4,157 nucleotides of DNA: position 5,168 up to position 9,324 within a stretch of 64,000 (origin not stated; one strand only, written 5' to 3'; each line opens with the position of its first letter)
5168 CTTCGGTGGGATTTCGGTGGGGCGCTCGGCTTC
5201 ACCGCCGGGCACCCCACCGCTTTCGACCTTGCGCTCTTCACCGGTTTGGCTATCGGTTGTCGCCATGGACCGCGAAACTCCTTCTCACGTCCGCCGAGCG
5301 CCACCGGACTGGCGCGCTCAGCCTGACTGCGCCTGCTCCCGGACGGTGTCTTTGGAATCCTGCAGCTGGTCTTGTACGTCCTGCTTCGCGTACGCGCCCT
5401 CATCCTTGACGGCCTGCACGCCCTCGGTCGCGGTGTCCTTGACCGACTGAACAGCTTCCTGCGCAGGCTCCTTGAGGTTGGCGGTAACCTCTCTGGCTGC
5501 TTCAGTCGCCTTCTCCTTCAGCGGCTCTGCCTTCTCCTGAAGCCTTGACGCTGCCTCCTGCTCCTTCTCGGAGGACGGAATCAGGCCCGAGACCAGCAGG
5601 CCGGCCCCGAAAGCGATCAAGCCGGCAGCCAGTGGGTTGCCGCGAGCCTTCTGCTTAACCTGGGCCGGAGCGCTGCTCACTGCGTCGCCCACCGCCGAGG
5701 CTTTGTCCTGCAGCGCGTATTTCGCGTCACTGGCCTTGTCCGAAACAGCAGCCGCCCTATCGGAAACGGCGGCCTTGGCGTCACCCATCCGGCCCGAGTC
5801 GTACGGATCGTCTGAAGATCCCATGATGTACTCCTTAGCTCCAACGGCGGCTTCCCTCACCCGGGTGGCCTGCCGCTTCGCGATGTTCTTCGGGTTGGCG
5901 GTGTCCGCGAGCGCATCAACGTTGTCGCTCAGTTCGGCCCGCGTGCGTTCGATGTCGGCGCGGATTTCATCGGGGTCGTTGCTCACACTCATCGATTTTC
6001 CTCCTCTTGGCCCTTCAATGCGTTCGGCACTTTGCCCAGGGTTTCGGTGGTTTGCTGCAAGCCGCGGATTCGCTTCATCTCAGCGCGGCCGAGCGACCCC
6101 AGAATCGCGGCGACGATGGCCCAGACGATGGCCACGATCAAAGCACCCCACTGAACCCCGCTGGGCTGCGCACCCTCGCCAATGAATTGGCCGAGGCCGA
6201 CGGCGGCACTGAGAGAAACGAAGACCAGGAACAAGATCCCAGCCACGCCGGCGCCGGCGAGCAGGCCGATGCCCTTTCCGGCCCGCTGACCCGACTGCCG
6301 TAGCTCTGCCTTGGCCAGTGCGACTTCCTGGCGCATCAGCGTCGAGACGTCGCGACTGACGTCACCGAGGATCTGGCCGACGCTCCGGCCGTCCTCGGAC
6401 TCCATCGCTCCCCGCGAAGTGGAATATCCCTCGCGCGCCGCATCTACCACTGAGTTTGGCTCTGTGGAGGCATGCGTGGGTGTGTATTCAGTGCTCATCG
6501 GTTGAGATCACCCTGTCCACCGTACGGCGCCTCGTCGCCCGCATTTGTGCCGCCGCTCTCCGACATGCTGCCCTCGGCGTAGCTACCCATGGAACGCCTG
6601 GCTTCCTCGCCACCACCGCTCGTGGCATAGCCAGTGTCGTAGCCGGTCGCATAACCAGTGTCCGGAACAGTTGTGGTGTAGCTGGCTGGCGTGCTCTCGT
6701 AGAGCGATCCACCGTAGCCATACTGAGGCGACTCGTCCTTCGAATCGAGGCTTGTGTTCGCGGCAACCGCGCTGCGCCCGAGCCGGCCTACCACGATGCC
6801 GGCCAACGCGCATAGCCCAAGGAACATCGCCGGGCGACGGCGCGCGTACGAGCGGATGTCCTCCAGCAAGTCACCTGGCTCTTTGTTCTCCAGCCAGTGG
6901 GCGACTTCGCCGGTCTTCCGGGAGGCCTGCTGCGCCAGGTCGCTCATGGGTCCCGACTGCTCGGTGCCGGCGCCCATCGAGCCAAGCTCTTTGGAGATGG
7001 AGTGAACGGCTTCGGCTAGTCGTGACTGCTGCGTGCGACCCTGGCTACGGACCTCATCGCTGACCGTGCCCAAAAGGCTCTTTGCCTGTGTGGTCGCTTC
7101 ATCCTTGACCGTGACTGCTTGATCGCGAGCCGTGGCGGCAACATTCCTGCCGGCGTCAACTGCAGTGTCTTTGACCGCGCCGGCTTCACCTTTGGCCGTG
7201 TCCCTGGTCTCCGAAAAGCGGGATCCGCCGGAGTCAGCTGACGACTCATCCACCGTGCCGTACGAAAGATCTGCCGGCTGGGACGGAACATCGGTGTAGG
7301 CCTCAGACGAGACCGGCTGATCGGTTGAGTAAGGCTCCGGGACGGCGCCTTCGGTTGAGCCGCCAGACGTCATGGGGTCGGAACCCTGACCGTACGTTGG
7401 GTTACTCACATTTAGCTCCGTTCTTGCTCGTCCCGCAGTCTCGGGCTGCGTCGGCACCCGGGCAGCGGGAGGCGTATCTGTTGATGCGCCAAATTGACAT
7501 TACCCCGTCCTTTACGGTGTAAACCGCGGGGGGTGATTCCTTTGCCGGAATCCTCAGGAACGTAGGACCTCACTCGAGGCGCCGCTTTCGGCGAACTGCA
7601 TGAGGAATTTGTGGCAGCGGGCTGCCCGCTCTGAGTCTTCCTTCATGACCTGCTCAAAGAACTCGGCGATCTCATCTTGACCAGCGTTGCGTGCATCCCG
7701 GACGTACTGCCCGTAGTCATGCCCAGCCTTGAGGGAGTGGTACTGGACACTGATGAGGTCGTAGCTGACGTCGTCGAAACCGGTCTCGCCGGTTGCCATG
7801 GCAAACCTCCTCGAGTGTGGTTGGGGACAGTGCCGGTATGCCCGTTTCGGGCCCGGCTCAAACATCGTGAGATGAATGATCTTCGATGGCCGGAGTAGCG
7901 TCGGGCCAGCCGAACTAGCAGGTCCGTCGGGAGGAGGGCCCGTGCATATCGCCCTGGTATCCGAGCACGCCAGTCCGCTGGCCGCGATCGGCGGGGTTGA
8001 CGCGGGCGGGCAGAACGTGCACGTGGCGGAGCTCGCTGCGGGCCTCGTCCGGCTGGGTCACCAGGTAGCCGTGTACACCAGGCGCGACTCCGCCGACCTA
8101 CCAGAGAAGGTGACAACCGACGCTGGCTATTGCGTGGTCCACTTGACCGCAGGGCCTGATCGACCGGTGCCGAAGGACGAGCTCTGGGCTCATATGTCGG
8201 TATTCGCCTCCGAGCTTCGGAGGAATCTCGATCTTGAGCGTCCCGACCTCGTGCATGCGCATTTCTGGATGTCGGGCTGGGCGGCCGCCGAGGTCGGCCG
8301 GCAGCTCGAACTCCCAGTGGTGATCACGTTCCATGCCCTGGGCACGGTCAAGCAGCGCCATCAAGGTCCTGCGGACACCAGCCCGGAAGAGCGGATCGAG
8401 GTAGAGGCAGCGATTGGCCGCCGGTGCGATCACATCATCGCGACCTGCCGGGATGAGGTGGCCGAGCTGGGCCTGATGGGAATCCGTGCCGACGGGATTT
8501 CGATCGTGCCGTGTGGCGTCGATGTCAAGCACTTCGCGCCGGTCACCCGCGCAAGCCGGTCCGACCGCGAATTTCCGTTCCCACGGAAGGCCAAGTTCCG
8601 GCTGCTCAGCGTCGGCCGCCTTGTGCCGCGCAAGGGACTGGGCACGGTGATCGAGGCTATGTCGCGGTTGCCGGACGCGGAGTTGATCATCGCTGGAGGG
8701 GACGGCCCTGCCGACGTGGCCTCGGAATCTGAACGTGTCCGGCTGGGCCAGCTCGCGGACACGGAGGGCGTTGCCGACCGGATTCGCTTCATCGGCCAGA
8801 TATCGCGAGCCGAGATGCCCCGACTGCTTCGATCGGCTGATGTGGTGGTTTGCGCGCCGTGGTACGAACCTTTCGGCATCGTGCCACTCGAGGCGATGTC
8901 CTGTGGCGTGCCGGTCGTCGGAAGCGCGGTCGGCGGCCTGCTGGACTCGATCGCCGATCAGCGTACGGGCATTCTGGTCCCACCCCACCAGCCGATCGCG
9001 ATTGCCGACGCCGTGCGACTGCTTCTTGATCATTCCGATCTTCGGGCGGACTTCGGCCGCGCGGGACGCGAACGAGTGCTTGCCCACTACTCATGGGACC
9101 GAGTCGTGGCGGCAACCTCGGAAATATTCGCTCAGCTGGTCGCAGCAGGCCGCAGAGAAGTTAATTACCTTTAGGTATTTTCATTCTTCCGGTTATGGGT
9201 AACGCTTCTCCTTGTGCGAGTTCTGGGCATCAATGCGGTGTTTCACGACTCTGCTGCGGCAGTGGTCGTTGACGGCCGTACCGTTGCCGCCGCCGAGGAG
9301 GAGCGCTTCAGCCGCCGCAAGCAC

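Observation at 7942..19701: Complete NDP-heptose plus carbamoylation cluster in a monoderm actinobacterium: candidate undescribed glycoconjugate pathway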

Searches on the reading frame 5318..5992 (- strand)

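Call 6: search_protein_families(library=pfam, proteins=[window:5318-5992:-], max_evalue=0.001)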
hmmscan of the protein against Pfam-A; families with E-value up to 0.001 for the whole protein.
window:5318-5992:- (224 aa): 1 family
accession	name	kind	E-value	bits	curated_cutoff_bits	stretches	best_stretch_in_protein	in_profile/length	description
PF12277.13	DUF3618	-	8.1e-18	64.8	24.9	1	5-49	2-46/47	Protein of unknown function (DUF3618)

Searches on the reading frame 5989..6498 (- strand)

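Call 6: search_protein_families(library=pfam, proteins=[window:5989-6498:-], max_evalue=0.001)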
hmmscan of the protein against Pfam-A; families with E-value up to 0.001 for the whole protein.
window:5989-6498:- (169 aa): 1 family
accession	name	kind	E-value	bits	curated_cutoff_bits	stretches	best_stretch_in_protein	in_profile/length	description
PF07332.16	Phage_holin_3_6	-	4.5e-28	98.1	28.4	1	41-162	1-116/116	Putative Actinobacterial Holin-X, holin superfamily III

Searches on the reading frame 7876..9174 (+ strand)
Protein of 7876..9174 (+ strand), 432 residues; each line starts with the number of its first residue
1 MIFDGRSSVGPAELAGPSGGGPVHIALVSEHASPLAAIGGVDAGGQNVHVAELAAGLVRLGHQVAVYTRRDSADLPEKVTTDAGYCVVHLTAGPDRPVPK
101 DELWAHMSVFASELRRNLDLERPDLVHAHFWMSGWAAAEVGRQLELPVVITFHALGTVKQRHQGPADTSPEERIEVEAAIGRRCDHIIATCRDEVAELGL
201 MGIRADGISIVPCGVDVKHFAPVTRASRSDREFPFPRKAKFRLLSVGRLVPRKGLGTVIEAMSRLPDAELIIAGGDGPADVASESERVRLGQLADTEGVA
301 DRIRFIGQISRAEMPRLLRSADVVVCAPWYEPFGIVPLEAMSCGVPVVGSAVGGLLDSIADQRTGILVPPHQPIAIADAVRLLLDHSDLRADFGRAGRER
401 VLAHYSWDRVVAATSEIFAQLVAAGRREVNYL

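Call 3: search_protein_families(library=pfam, proteins=[window:7876-9174:+])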
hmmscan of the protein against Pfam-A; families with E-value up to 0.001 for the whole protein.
window:7876-9174:+ (432 aa): 8 families
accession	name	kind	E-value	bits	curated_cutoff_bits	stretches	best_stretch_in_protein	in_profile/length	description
PF00534.26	Glycos_transf_1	-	2.8e-41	141.3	26.4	1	234-400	9-172/172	Glycosyl transferases group 1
PF13439.12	Glyco_transf_4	-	5.5e-35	121.3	28.5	1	44-218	2-169/170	Glycosyltransferase Family 4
PF13692.12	Glyco_trans_1_4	-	8.3e-31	107.6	27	1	241-385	2-141/142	Glycosyl transferases group 1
PF13579.12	Glyco_trans_4_4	-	6.7e-30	104.9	29.7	1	44-214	1-158/158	Glycosyl transferase 4-like domain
PF20706.3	GT4-conflict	-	1.1e-18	67.8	26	1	43-412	11-383/385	Family 4 Glycosyltransferase in conflict systems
PF13524.12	Glyco_trans_1_2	-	3.1e-12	47.1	25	1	259-412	6-140/144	Glycosyl transferase-like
PF13477.12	Glyco_trans_4_2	-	1.3e-05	25.8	23.4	1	46-160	9-114/139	Glycosyl transferase 4-like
PF08323.17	Glyco_transf_5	-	4e-05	23.9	22.7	0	104-162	111-175/239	Starch synthase catalytic domain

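Call 4: search_protein_families(library=ncbifam, proteins=[window:7876-9174:+])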
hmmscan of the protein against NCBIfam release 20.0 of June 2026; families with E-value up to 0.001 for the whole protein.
window:7876-9174:+ (432 aa): 42 families (the best 25 are shown)
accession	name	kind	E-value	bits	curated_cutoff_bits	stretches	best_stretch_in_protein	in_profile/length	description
TIGR03449.1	mycothiol_MshA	equivalog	1e-68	232.1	462.5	1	25-422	2-404/406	D-inositol-3-phosphate glycosyltransferase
TIGR02149.1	glgA_Coryne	subfamily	1.7e-39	136.1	302.4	1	44-421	16-390/391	glycogen synthase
NF041876.1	EPS_EpsE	equivalog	2.2e-39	135.8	400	1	200-409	180-384/389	exopolysaccharide biosynthesis GT4 family glycosyltransferase EpsE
TIGR04047.1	MSMEG_0565_glyc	hypoth_equivalog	3e-36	125.3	259.85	1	45-418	13-371/373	MSMEG_0565 family glycosyltransferase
NF053787.1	GlcN_PG_synth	equivalog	6.8e-36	123.8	480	1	113-422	73-360/361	N-acetylglucosaminyl phosphatidylglycerol synthase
TIGR02472.1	sucr_P_syn_N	equivalog_domain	2.7e-34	118.7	576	1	41-412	23-432/439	sucrose-phosphate synthase, putative, glycosyltransferase domain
TIGR04063.1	stp3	hypoth_equivalog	5.1e-31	107.9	442.05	1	62-422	32-396/397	TIGR04063 family PEP-CTERM/XrtA system glycosyltransferase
TIGR03088.1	stp2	hypoth_equivalog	5.2e-28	98.1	409.05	1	202-421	156-373/374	TIGR03088 family PEP-CTERM/XrtA system glycosyltransferase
NF047684.1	TeichurnBiosyTuaC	equivalog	8.2e-25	87.5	550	1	122-418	108-386/391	teichuronic acid biosynthesis protein TuaC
TIGR03999.1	thiol_BshA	equivalog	1.3e-24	86.9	273.7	1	43-421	11-373/375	N-acetyl-alpha-D-glucosaminyl L-malate synthase BshA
NF038229.1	Glyco4_Geo_Pelo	equivalog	3e-20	72.5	400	1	111-422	44-337/338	GPMC system family 4 glycosyltransferase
NF041010.1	glycosy_Agl16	equivalog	4.2e-20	71.9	575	1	176-421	126-351/352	glycosylation protein Agl16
NF038295.1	EPS_HpsP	equivalog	7e-18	64.8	550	1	124-421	94-387/388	hormogonium polysaccharide biosynthesis glycosyltransferase HpsP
NF012028.0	PRK15484.1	subfamily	8.9e-17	61.2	618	1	206-415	161-372/380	lipopolysaccharide N-acetylglucosaminyltransferase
TIGR02095.1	glgA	subfamily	4.3e-16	58.6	328.45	1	242-419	296-475/477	glycogen/starch synthase, ADP-glucose type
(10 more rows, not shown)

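Call 52: search_solved_structures(query=window:7876-9174:+, max_evalue=1e-10, show_alignments=0)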
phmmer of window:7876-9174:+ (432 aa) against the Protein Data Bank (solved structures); distinct sequences matched with E-value up to 1e-10: 31.
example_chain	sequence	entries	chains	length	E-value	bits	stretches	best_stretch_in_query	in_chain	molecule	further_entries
6kih_A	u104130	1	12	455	3.4e-70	240.4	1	24-425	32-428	Tll1590 protein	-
3c48_A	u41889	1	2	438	1.7e-51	178.8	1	20-423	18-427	Predicted glycosyltransferases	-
3c4q_A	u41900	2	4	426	6.2e-51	176.9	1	24-423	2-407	Predicted glycosyltransferases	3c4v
6tvp_A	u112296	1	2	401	4.5e-26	95.1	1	105-421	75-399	Alpha-maltose-1-phosphate synthase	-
6ldq_D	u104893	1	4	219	8.1e-25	90.9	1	25-217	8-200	Tll1590 protein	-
2r60_A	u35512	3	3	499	1.2e-19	73.9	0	319-421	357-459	Glycosyl transferase, group 1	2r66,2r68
3okc_A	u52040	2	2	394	7.5e-18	67.9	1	211-410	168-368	GDP-mannose-dependent alpha-(1-6)-phosphatidylinositol monomannoside mannosyltransferase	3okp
3oka_A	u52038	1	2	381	7.7e-18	67.9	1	211-410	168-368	GDP-mannose-dependent alpha-(1-6)-phosphatidylinositol monomannoside mannosyltransferase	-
3l01_A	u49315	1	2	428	2.1e-17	66.5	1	121-410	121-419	GlgA glycogen synthase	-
3fro_A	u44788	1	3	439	2.1e-17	66.4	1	121-410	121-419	GlgA glycogen synthase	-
2bis_A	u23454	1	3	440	2.1e-17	66.4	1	121-410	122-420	GLGA GLYCOGEN SYNTHASE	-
5i45_A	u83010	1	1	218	5.7e-17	65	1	214-425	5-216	Glycosyl transferases group 1 family protein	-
4n9w_A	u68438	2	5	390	1.7e-16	63.5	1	177-425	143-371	GDP-mannose-dependent alpha-(1-2)-phosphatidylinositol mannosyltransferase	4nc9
2gej_A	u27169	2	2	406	2e-16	63.2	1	199-425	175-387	PHOSPHATIDYLINOSITOL MANNOSYLTRANSFERASE (PimA)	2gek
2jjm_A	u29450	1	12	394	6.4e-15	58.3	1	255-420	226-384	GLYCOSYL TRANSFERASE, GROUP 1 FAMILY PROTEIN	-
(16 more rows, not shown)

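Call 53: search_solved_structures(query=window:7876-9174:+, max_evalue=1e-40, show_alignments=3)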
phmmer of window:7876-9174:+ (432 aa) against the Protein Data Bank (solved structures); distinct sequences matched with E-value up to 1e-40: 3.
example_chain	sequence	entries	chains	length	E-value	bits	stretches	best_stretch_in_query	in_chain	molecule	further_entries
6kih_A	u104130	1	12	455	3.4e-70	240.4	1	24-425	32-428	Tll1590 protein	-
3c48_A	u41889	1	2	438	1.7e-51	178.8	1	20-423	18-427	Predicted glycosyltransferases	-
3c4q_A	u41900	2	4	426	6.2e-51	176.9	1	24-423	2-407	Predicted glycosyltransferases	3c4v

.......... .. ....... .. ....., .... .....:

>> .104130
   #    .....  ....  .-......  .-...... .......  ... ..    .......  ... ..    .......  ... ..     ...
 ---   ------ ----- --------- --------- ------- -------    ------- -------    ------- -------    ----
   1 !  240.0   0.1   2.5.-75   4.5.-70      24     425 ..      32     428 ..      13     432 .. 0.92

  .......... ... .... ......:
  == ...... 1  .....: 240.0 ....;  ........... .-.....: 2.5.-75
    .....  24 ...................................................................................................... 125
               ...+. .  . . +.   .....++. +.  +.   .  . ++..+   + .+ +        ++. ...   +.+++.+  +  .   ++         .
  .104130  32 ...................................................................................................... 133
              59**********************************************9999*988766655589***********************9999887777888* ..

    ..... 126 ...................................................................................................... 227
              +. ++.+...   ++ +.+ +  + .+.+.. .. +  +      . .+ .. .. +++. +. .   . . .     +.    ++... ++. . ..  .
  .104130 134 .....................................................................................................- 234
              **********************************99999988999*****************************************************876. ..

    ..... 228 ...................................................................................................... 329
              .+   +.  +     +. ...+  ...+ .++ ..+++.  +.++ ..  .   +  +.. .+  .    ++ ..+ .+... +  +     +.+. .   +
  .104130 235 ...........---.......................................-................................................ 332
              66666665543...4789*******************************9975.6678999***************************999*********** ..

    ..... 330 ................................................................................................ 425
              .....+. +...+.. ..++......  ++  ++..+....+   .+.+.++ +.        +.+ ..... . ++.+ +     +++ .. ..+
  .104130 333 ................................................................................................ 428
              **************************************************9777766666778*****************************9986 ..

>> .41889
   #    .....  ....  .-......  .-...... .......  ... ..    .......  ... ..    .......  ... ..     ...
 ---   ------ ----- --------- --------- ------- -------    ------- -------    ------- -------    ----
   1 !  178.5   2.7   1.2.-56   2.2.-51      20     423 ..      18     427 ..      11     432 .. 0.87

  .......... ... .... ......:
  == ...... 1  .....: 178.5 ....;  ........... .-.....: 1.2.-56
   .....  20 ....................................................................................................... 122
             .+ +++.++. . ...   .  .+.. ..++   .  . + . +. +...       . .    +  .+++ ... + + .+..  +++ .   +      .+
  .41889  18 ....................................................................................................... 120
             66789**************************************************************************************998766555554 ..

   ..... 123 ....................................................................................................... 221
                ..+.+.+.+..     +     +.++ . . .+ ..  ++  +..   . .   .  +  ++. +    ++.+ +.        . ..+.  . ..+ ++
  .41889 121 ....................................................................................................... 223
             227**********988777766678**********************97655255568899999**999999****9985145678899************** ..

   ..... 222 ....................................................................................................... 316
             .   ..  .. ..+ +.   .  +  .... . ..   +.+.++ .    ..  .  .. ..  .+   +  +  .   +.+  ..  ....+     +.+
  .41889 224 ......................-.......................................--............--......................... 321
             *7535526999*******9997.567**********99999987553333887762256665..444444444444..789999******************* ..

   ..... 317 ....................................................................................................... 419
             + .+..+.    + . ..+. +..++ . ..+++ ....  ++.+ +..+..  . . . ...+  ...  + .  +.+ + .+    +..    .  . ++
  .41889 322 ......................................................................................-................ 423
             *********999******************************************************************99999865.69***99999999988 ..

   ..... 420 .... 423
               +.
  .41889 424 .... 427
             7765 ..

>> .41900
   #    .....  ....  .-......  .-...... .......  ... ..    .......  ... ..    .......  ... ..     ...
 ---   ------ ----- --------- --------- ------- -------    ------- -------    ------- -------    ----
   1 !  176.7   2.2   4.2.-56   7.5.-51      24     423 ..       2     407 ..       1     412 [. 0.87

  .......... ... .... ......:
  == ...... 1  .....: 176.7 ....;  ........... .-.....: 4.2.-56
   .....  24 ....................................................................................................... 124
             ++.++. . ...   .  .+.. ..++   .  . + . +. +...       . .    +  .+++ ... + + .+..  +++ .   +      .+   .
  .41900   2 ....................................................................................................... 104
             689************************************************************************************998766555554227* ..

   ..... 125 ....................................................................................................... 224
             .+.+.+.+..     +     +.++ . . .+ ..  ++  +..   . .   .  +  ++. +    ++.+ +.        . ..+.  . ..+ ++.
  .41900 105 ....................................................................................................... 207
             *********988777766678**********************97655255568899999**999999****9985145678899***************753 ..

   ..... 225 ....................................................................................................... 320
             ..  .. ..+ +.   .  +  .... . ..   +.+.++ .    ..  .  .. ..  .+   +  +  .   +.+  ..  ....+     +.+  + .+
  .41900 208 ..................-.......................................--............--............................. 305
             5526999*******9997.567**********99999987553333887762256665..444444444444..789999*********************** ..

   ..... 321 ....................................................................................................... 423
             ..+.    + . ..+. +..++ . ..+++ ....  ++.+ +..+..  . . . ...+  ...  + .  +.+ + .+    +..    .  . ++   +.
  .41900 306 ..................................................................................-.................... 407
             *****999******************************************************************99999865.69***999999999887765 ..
